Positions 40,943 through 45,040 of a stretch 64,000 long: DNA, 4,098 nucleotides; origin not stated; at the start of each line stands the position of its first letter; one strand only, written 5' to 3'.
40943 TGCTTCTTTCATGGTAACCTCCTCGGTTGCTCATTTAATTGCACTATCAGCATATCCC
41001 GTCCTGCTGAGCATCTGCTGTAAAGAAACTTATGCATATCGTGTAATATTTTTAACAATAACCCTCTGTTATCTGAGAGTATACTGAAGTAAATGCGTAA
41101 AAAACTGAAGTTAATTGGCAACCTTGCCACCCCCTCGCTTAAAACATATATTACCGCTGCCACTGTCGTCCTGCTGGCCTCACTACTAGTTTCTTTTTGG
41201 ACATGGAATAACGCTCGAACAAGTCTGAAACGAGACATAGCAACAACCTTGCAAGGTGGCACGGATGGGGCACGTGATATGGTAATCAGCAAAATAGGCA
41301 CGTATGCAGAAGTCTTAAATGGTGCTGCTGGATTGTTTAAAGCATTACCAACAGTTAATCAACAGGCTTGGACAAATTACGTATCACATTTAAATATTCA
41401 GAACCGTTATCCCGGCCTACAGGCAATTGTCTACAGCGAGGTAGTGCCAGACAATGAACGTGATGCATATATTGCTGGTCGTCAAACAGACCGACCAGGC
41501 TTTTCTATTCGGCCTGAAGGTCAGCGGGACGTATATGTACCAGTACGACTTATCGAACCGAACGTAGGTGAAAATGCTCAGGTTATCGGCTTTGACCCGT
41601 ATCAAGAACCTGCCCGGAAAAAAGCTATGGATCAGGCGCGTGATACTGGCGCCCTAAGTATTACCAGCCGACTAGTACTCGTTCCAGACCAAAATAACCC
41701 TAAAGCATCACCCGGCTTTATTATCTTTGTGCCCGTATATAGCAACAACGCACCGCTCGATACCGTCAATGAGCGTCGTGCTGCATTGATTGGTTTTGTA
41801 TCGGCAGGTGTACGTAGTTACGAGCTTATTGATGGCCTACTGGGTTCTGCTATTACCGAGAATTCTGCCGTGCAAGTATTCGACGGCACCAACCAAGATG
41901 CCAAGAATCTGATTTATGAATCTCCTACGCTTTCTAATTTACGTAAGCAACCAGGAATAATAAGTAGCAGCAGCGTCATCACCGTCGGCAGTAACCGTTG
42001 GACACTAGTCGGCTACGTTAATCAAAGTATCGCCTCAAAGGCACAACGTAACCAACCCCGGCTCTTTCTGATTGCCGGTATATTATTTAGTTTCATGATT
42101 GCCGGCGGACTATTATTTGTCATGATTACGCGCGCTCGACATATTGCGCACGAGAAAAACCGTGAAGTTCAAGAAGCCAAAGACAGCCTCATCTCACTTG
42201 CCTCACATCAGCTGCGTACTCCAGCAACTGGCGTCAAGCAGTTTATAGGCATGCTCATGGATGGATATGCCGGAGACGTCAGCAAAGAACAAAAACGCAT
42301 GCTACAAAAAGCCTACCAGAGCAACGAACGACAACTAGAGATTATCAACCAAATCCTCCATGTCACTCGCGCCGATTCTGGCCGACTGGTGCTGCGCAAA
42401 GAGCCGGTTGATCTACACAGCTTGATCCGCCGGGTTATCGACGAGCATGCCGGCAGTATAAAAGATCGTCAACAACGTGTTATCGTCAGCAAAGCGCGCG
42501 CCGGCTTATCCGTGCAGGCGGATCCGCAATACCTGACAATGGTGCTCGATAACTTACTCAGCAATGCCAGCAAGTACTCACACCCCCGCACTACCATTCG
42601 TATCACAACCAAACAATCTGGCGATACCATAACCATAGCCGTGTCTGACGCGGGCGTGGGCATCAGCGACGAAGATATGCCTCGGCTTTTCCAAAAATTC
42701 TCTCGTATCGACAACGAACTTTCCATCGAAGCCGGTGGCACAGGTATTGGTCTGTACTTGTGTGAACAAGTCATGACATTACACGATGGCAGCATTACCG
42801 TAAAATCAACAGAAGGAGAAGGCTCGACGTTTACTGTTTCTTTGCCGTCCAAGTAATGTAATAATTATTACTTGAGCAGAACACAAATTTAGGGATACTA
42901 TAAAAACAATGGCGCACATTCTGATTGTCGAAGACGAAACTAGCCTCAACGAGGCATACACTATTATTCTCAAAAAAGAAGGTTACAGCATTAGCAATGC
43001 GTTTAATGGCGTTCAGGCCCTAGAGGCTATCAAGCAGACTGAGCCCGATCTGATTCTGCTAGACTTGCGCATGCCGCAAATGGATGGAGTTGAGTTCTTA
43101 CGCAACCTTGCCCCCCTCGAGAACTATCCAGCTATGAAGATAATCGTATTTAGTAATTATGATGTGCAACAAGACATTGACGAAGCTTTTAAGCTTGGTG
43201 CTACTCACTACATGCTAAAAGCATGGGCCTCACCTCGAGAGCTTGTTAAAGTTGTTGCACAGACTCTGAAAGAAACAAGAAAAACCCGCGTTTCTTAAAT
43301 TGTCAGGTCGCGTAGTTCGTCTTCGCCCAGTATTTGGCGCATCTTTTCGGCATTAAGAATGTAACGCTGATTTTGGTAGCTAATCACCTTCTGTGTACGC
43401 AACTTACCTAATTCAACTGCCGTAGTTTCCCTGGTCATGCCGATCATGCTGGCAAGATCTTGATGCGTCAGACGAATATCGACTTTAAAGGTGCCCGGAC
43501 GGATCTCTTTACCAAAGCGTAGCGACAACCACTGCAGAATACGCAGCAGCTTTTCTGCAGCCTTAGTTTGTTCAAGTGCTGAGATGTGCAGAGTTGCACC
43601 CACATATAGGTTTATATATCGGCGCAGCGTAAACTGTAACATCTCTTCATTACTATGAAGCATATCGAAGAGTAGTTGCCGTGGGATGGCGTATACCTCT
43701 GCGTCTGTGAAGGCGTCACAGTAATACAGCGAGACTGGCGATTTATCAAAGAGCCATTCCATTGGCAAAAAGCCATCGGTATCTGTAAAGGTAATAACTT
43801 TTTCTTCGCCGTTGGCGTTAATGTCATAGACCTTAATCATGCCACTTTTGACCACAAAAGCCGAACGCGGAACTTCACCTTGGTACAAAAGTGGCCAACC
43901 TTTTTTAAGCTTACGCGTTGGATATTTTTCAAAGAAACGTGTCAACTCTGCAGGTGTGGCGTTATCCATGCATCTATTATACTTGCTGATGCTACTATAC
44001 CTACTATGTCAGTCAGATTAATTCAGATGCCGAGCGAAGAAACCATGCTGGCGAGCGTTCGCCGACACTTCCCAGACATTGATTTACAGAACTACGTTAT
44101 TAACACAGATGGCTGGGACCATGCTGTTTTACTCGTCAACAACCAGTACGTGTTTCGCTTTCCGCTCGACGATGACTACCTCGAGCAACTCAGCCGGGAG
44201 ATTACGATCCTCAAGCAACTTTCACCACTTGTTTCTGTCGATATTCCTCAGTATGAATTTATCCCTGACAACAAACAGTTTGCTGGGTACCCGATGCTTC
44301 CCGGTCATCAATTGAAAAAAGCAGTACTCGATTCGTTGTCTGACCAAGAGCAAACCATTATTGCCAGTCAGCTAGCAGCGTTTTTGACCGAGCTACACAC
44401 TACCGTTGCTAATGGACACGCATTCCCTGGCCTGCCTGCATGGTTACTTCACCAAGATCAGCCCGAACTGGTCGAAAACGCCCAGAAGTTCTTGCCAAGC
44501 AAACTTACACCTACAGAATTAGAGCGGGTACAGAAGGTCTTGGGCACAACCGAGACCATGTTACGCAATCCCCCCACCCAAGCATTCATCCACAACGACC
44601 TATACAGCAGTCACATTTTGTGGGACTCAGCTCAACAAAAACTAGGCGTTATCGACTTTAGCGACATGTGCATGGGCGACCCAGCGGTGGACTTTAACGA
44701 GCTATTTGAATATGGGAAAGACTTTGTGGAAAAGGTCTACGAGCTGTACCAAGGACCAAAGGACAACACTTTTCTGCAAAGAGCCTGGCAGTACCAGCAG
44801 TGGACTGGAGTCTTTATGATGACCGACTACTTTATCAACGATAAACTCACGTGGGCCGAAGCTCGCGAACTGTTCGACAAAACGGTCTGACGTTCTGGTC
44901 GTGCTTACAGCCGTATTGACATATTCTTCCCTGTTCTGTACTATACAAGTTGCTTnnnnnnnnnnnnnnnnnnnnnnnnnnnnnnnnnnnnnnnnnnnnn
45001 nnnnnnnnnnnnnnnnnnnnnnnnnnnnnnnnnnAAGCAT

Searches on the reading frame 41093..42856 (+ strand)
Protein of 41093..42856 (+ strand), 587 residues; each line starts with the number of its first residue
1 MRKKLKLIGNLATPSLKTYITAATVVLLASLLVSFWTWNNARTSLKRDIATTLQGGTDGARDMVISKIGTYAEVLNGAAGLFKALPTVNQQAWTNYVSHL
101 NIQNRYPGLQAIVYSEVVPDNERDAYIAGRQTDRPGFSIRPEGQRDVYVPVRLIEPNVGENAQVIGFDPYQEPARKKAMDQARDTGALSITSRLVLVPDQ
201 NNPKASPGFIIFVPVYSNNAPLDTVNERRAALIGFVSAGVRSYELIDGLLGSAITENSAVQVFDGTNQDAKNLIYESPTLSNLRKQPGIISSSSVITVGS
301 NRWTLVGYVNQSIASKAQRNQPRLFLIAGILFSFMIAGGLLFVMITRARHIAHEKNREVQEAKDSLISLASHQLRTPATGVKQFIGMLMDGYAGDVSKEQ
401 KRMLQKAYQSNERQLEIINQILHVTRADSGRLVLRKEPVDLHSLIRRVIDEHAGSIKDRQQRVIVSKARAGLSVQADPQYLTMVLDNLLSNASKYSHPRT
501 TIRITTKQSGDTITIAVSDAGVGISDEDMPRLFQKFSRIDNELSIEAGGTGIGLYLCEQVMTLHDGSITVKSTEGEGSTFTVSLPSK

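Call 59: search_protein_families(library=pfam, proteins=[window:41093-42856:+], max_evalue=0.00001)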
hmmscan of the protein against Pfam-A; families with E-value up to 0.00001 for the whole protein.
window:41093-42856:+ (587 aa): 3 families
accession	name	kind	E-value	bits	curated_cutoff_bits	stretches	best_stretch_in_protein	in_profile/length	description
PF03924.19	CHASE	-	2.8e-51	174.4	25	1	87-275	2-189/189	CHASE domain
PF02518.31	HATPase_c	-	4.5e-28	98.4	26.4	1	477-586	2-109/111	Histidine kinase-, DNA gyrase B-, and HSP90-like ATPase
PF00512.31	HisKA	-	6.8e-11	42.5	26.9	1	363-430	2-66/66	His Kinase A (phospho-acceptor) domain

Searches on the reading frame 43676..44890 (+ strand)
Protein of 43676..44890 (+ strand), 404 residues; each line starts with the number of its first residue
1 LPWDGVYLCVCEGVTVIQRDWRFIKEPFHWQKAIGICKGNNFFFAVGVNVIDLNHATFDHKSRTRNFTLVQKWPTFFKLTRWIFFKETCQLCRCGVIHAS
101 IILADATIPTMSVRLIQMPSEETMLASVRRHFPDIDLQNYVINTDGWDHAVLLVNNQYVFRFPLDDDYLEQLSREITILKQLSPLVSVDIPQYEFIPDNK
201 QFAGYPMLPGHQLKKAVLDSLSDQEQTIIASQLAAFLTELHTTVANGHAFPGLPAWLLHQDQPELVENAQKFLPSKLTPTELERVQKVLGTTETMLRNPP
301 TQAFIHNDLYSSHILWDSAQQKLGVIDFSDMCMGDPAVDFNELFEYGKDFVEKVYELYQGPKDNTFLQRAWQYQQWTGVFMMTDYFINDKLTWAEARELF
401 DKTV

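Call 59: search_protein_families(library=pfam, proteins=[window:43676-44890:+], max_evalue=0.00001)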
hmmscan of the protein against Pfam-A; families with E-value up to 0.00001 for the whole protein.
window:43676-44890:+ (404 aa): 1 family
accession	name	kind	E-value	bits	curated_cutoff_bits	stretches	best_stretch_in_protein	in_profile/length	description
PF01636.29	APH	-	7.7e-25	88.5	23.2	1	144-355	6-222/239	Phosphotransferase enzyme family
